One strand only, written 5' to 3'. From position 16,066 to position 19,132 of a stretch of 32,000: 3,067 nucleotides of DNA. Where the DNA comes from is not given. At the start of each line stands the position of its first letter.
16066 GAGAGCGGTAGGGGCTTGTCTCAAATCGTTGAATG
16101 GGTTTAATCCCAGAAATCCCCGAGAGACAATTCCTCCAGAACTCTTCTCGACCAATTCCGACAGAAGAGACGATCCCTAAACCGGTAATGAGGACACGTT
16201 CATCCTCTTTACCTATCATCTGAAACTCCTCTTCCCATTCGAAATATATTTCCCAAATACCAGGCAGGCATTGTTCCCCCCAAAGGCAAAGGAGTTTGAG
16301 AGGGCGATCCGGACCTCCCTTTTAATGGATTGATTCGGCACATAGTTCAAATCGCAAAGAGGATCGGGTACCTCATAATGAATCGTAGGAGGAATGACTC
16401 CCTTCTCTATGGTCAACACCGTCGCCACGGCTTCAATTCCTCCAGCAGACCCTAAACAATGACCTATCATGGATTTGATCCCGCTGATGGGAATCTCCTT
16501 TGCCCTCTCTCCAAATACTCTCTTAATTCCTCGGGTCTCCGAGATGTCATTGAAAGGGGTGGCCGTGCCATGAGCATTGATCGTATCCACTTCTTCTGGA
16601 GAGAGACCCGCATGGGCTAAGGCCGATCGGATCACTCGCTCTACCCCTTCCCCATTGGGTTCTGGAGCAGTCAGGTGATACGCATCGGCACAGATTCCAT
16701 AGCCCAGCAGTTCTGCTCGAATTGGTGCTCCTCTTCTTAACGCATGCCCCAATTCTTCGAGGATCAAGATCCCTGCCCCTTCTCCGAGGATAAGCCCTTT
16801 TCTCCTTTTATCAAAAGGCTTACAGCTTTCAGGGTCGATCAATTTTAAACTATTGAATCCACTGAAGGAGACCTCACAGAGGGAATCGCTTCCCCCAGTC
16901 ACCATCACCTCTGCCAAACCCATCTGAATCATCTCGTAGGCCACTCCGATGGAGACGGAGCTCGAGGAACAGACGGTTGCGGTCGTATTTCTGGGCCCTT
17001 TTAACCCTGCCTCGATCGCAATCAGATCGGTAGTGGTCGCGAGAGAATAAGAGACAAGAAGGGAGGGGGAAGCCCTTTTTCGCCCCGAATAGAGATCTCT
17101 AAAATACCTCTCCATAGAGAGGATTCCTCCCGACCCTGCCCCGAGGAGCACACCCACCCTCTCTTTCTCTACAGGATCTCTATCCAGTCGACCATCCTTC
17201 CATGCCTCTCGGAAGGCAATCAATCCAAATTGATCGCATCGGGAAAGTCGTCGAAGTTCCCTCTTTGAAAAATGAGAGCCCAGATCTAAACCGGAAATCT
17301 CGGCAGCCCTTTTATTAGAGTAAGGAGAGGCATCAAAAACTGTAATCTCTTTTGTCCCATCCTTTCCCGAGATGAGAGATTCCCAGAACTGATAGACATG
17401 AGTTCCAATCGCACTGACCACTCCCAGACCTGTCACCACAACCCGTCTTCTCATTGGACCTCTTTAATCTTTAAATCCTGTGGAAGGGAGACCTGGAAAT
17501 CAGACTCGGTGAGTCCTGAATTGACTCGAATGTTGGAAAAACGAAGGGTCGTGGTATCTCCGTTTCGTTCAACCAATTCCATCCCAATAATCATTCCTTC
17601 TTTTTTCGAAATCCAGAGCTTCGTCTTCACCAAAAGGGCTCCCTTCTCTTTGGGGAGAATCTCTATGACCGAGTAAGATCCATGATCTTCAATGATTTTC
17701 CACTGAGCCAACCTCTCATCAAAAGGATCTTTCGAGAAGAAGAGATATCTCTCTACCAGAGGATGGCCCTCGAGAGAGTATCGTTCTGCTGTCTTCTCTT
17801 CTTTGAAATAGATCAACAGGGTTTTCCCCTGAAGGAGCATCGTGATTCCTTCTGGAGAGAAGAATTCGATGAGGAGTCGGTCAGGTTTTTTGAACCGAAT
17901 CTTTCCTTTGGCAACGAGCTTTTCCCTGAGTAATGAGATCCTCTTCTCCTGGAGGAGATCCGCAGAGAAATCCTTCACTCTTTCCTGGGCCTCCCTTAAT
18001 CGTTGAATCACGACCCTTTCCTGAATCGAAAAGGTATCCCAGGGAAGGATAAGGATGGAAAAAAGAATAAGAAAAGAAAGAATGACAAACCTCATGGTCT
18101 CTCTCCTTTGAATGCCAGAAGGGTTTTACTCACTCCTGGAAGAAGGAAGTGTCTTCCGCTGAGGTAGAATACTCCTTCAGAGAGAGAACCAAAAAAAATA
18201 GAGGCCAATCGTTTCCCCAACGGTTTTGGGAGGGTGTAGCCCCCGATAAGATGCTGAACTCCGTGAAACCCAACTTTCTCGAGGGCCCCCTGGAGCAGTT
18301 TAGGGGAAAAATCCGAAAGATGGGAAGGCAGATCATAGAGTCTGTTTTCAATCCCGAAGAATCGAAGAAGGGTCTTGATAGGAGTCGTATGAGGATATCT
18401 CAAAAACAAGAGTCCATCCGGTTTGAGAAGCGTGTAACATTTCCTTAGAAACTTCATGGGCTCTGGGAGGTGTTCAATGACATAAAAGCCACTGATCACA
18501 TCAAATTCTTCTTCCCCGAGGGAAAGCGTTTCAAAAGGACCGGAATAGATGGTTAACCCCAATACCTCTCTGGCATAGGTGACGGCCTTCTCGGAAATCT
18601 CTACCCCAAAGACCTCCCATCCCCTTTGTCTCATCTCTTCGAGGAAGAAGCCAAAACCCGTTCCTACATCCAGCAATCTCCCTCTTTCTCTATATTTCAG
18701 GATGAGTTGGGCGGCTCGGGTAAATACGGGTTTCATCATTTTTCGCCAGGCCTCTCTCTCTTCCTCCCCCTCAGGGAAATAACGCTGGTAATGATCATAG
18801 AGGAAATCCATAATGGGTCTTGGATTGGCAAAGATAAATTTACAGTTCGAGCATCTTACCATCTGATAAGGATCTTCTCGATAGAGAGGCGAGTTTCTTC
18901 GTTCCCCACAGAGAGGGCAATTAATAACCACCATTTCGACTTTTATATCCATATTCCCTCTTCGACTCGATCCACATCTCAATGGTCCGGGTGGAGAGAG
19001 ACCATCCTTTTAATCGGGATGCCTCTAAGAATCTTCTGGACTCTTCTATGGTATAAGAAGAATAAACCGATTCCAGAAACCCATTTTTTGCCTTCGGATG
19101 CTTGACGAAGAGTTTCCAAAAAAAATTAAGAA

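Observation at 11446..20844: Nine-gene minus-strand array that looks like an uncharacterised envelope-lipid or polyketide-like synthesis and export system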

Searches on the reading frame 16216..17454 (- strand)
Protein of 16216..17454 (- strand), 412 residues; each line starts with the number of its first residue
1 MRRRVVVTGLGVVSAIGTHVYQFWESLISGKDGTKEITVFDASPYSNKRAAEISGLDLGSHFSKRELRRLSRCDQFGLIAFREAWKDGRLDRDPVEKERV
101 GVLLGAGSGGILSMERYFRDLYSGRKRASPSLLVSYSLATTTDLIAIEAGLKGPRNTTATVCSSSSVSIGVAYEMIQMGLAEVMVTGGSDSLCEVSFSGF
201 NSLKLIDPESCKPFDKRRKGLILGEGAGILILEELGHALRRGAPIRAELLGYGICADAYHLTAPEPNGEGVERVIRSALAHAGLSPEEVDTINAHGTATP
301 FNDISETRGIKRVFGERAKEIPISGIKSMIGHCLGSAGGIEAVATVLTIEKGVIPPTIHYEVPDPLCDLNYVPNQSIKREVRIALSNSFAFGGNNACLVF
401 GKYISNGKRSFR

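Call 3: search_protein_families(library=pfam, proteins=[window:16216-17454:-], max_evalue=0.01)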
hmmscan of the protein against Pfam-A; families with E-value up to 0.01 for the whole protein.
window:16216-17454:- (412 aa): 3 families
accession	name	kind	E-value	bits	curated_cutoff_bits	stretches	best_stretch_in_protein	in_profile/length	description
PF00109.32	ketoacyl-synt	-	1.3e-41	143.3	20.8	1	3-236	2-250/252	Beta-ketoacyl synthase, N-terminal domain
PF02801.28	Ketoacyl-synt_C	-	1.3e-37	128.9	20.8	1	247-361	2-119/119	Beta-ketoacyl synthase, C-terminal domain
PF00108.29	Thiolase_N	-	0.00015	21.7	26.4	1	145-196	66-119/260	Thiolase, N-terminal domain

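Call 4: search_protein_families(library=ncbifam, proteins=[window:16216-17454:-], max_evalue=0.01)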
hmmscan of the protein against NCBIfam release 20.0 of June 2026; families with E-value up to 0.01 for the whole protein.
window:16216-17454:- (412 aa): 25 families
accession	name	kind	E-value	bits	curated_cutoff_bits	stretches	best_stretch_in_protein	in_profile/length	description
TIGR03150.1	fabF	equivalog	3.1e-136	454.3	493.75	1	3-400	1-406/407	beta-ketoacyl-ACP synthase II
NF005589.0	PRK07314.1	subfamily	3.1e-131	437.9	387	1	2-403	3-412/413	beta-ketoacyl-ACP synthase II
NF004970.0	PRK06333.1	subfamily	1.8e-112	376.3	525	1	2-404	3-423/424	beta-ketoacyl-ACP synthase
NF006274.0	PRK08439.1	equivalog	3.5e-105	352.1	621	1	3-402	2-405/406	beta-ketoacyl-ACP synthase II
NF006434.0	PRK08722.1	equivalog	3.7e-89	299.4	759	1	2-402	3-413/414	beta-ketoacyl-ACP synthase II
NF006618.0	PRK09185.1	subfamily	7.2e-87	292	407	1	3-402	3-392/394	beta-ketoacyl-ACP synthase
NF006587.0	PRK09116.1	equivalog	9.2e-85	284.8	470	1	3-402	2-406/408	beta-ketoacyl-ACP synthase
NF005076.0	PRK06501.1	equivalog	5.7e-79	266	629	1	4-402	12-422/425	beta-ketoacyl-ACP synthase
NF005916.1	PRK07910.1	equivalog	3e-76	257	560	1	4-403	13-418/418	KasA/KasB family beta-ketoacyl-ACP synthase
NF058662.1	cispenta_AmcF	equivalog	4.7e-72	243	325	1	5-401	2-368/369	cispentacin biosynthesis acyltransferase subunit AmcF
NF005935.0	PRK07967.1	equivalog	2.2e-71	240.8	630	1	3-403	2-404/406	beta-ketoacyl-ACP synthase I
NF005490.0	PRK07103.1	equivalog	3e-66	224.2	445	1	2-401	3-411/414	polyketide beta-ketoacyl:acyl carrier protein synthase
NF004618.0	PRK05952.1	equivalog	7.8e-63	212.7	455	1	4-402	3-382/384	beta-ketoacyl-ACP synthase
NF045894.1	PKS_plus_SDR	equivalog_domain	1.8e-42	145.2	1740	1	84-373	101-389/1515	type I polyketide synthase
NF040607.1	mycolic_Pks13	equivalog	1.9e-33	115.1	2100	1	83-404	198-527/1680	polyketide synthase Pks13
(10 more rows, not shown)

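Call 23: search_solved_structures(query=window:16216-17454:-, max_evalue=1e-20)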
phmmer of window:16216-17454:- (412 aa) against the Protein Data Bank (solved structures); distinct sequences matched with E-value up to 1e-20: 126 (the best 60 are shown).
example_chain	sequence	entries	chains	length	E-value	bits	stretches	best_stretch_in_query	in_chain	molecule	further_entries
9s5h_B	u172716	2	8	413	3.4e-112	378.7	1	1-403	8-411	3-oxoacyl-(Acyl-carrier-protein) synthase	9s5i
4ls6_A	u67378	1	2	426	7.7e-111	374.2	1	2-404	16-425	3-oxoacyl-[acyl-carrier-protein] synthase 2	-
4ls5_A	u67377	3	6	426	7.9e-111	374.2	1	2-404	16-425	3-oxoacyl-[acyl-carrier-protein] synthase 2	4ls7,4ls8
3o04_A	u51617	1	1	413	4.7e-108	365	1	2-402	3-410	beta-keto-acyl carrier protein synthase II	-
5sxo_A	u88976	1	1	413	1.2e-107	363.7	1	2-402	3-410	3-oxoacyl-[acyl-carrier-protein] synthase 2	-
2gqd_A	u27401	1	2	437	1.7e-107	363.2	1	2-403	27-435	3-oxoacyl-[acyl-carrier-protein] synthase 2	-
1e5m_A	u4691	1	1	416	4.6e-107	361.8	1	2-403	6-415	BETA KETOACYL ACYL CARRIER PROTEIN SYNTHASE II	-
8qm1_A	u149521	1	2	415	2.5e-98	333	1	2-403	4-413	3-oxoacyl-[acyl-carrier-protein] synthase 2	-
1j3n_A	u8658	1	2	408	2.6e-98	333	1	3-401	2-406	3-oxoacyl-(acyl-carrier protein) synthase II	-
4b7v_A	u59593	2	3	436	3e-98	332.8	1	2-403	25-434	3-OXOACYL-[ACYL-CARRIER-PROTEIN] SYNTHASE 2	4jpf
8cn8_A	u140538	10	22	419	4.7e-97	328.8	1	2-403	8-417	3-oxoacyl-[acyl-carrier-protein] synthase 2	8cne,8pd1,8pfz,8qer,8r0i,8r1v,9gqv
4qav_A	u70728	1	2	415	5.1e-97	328.7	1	2-403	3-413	3-oxoacyl-[acyl-carrier-protein] synthase 2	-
8pj0_A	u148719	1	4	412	6.2e-97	328.4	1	2-403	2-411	3-oxoacyl-[acyl-carrier-protein] synthase 2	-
4jb6_A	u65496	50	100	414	9.7e-97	327.8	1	2-403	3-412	3-oxoacyl-[acyl-carrier-protein] synthase 2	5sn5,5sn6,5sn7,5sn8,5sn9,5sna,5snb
8cou_A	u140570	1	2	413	1.3e-96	327.4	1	2-403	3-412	3-oxoacyl-[acyl-carrier-protein] synthase 2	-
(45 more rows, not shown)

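Call 26: search_solved_structures(query=window:16216-17454:-, max_evalue=1e-100, show_alignments=1)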
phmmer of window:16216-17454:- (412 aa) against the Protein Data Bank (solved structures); distinct sequences matched with E-value up to 1e-100: 7.
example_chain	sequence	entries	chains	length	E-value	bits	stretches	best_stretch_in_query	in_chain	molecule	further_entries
9s5h_B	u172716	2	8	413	3.4e-112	378.7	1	1-403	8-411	3-oxoacyl-(Acyl-carrier-protein) synthase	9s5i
4ls6_A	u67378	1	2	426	7.7e-111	374.2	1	2-404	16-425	3-oxoacyl-[acyl-carrier-protein] synthase 2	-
4ls5_A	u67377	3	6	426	7.9e-111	374.2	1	2-404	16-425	3-oxoacyl-[acyl-carrier-protein] synthase 2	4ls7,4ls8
3o04_A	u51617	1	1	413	4.7e-108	365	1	2-402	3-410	beta-keto-acyl carrier protein synthase II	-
5sxo_A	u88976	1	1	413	1.2e-107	363.7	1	2-402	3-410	3-oxoacyl-[acyl-carrier-protein] synthase 2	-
2gqd_A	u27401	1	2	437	1.7e-107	363.2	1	2-403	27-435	3-oxoacyl-[acyl-carrier-protein] synthase 2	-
1e5m_A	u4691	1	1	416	4.6e-107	361.8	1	2-403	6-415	BETA KETOACYL ACYL CARRIER PROTEIN SYNTHASE II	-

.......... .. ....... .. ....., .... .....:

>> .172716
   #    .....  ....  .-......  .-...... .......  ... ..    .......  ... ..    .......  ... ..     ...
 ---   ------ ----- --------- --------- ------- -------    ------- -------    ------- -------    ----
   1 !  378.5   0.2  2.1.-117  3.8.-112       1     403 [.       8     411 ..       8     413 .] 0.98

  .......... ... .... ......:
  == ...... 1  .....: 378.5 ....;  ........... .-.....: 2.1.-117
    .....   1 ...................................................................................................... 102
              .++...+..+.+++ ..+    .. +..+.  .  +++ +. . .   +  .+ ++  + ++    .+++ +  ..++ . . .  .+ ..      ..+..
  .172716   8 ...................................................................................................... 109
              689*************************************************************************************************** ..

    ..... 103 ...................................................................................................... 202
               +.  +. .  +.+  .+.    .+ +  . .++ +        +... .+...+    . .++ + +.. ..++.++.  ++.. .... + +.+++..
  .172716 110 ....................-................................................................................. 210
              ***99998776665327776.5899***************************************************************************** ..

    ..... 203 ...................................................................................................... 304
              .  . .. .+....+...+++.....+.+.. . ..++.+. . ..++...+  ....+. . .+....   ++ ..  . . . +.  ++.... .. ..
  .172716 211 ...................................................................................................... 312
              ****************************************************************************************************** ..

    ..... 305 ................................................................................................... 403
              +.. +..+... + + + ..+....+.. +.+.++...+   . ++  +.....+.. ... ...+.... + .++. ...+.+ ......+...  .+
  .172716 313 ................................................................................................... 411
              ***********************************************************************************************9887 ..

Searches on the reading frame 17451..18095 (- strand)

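Call 3: search_protein_families(library=pfam, proteins=[window:17451-18095:-], max_evalue=0.01)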
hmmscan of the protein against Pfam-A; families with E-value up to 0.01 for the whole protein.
window:17451-18095:- (214 aa): 2 families
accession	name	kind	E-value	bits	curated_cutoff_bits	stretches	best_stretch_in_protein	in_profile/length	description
PF03548.22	LolA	-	2.1e-16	60.6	23.6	1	39-202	2-164/165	Outer membrane lipoprotein carrier protein LolA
PF17131.11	LolA_like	-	0.0013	18.8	30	0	139-179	84-125/184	Outer membrane lipoprotein-sorting protein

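Call 4: search_protein_families(library=ncbifam, proteins=[window:17451-18095:-], max_evalue=0.01)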
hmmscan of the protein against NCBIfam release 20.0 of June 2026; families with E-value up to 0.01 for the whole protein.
window:17451-18095:- (214 aa): 5 families
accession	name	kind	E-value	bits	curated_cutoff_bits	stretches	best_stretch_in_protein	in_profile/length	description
NF053544.1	LolA2_flexi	equivalog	1.9e-21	76.4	125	1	5-201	5-207/208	flexirubin biosynthesis/transport protein LolA2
TIGR00547.2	lolA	equivalog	8.2e-18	64.6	112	1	17-210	12-199/202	outer membrane lipoprotein periplasmic chaperone LolA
NF000661.0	PRK00031.1-3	equivalog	6.5e-07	28.9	255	1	62-207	76-219/225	outer membrane lipoprotein chaperone LolA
NF053572.1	LolA1_Flavo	equivalog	0.00016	21.4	100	1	125-201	124-199/214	outer membrane lipoprotein periplasmic chaperone LolA1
NF000663.1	PRK00031.2-1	exception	0.0035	16.9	120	0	157-210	113-166/168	LolA-like outer membrane lipoprotein chaperone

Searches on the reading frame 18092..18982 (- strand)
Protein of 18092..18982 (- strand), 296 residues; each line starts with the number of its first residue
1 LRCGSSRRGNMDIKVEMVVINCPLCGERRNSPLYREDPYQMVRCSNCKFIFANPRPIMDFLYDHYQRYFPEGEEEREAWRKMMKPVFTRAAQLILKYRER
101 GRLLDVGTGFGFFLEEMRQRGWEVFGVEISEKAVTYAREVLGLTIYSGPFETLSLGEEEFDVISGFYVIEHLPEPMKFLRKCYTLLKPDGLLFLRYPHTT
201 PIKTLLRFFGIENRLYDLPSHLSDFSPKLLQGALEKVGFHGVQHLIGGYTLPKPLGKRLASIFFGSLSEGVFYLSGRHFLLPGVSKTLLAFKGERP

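Call 3: search_protein_families(library=pfam, proteins=[window:18092-18982:-], max_evalue=0.01)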
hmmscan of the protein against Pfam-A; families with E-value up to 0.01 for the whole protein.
window:18092-18982:- (296 aa): 7 families
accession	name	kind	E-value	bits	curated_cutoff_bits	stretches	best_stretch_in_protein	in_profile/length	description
PF13489.12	Methyltransf_23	-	1.5e-21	77.3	27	1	91-243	14-163/164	Methyltransferase domain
PF08241.18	Methyltransf_11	-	6.4e-19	68.8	21.2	1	104-194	1-95/95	Methyltransferase domain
PF13649.12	Methyltransf_25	-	4.8e-15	56.4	27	1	104-190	2-97/97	Methyltransferase domain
PF08242.18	Methyltransf_12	-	9e-15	55.6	30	1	104-192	1-98/98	Methyltransferase domain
PF13847.12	Methyltransf_31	-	8.1e-14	52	27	1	101-219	5-119/145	Methyltransferase domain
PF02353.26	CMAS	-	2.6e-05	24.1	27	1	100-195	63-165/273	Mycolic acid cyclopropane synthetase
PF05219.18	DREV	-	0.0034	17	26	1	99-190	94-182/265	DREV methyltransferase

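Call 4: search_protein_families(library=ncbifam, proteins=[window:18092-18982:-], max_evalue=0.01)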
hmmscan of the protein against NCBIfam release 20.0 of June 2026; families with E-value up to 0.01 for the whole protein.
window:18092-18982:- (296 aa): 18 families
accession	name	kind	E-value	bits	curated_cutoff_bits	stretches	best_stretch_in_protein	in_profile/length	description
TIGR01983.1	UbiG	equivalog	1.8e-14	53.6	102.95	1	100-225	50-182/228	bifunctional 2-polyprenyl-6-hydroxyphenol methylase/3-demethylubiquinol 3-O-methyltransferase UbiG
NF045667.1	MTase_DVU1556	equivalog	4.6e-10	39.3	155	1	88-194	11-119/213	DVU_1556 family methyltransferase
TIGR02072.1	BioC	equivalog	6.9e-08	32.6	184.95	1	96-195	29-133/244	malonyl-ACP O-methyltransferase BioC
NF043040.1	corrin_prot_MT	hypoth_equivalog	4.5e-07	29.5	180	1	93-194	34-147/216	corrinoid protein-associated methyltransferase CpaM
NF041255.1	mycofact_MftM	equivalog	1.5e-06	27.7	200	1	82-174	126-219/289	mycofactocin oligosaccharide methyltransferase MftM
TIGR04345.1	ovoA_Cterm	equivalog_domain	2.9e-05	23.7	170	1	158-200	133-175/242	putative 4-mercaptohistidine N1-methyltransferase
TIGR00452.1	TIGR00452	equivalog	3.6e-05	22.7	275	1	79-194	100-219/316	tRNA 5-methoxyuridine(34)/uridine 5-oxyacetic acid(34) synthase CmoB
NF001244.0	PRK00216.1-5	equivalog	0.00011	21.5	216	1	78-193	35-152/236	bifunctional demethylmenaquinone methyltransferase/2-methoxy-6-polyprenyl-1,4-benzoquinol methylase UbiE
NF008686.0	PRK11705.1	equivalog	0.00017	20.7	400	1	95-195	163-266/383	cyclopropane fatty acyl phospholipid synthase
TIGR01934.1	MenG_MenH_UbiE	subfamily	0.00042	19.7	158.35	1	94-194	38-141/223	ubiquinone/menaquinone biosynthesis methyltransferase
TIGR02021.1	BchM-ChlM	equivalog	0.0005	19.5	158.9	1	101-172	56-131/218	magnesium protoporphyrin IX methyltransferase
NF040539.1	AST_met_ArsM_2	exception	0.0008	19.3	240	1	91-192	48-161/262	putative arsinothricin biosynthesis methyltransferase ArsM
NF011650.0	PRK15068.1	equivalog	0.00098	18.1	209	1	79-194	105-225/324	tRNA 5-methoxyuridine(34)/uridine 5-oxyacetic acid(34) synthase CmoB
NF045882.1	PLipidMtase_Leg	equivalog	0.0014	18.5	390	1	100-211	43-159/207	phospholipid N-methyltransferase PmtA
NF011527.0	PRK14968.1-1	equivalog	0.0017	18.1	242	1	97-139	32-75/192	putative methyltransferase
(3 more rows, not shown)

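Call 44: search_solved_structures(query=window:18092-18952:-, max_evalue=0.0001)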
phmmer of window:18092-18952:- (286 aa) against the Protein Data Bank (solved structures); distinct sequences matched with E-value up to 0.0001: 20.
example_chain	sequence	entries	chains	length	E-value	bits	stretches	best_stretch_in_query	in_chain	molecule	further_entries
3dli_A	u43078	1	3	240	4.3e-11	45.8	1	63-233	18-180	methyltransferase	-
3cc8_A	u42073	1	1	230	1.6e-07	34.1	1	88-196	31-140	Putative methyltransferase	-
1xxl_A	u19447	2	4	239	3.6e-07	33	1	87-217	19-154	YcgJ protein | ycgJ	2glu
3l8d_A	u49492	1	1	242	5.7e-07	32.3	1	88-184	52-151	Methyltransferase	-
4kdc_A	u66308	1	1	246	8e-07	31.8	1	92-214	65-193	3-demethylubiquinone-9 3-methyltransferase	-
1ve3_A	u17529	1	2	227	1.5e-06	31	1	80-186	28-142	hypothetical protein PH0226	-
4kdr_A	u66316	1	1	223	2e-06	30.5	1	92-193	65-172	3-demethylubiquinone-9 3-methyltransferase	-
5dpm_A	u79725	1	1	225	2e-06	30.5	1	92-193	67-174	Ubiquinone biosynthesis O-methyltransferase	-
1vlm_A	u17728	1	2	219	7.1e-06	28.7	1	54-184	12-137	SAM-dependent methyltransferase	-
2p7h_A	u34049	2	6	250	1.3e-05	27.9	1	86-193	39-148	Hypothetical protein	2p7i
6uak_A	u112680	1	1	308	3.1e-05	26.6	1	88-182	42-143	SAM dependent methyltransferase LahSB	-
3dh0_A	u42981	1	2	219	4e-05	26.2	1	88-182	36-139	SAM dependent methyltransferase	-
4iv8_A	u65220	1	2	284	4.9e-05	25.9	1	89-184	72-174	Phosphoethanolamine N-methyltransferase,putative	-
3bkw_A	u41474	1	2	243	6.7e-05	25.5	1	92-187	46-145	S-adenosylmethionine dependent methyltransferase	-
4mwz_A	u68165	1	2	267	7.3e-05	25.4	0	90-184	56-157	Phosphoethanolamine N-methyltransferase, putative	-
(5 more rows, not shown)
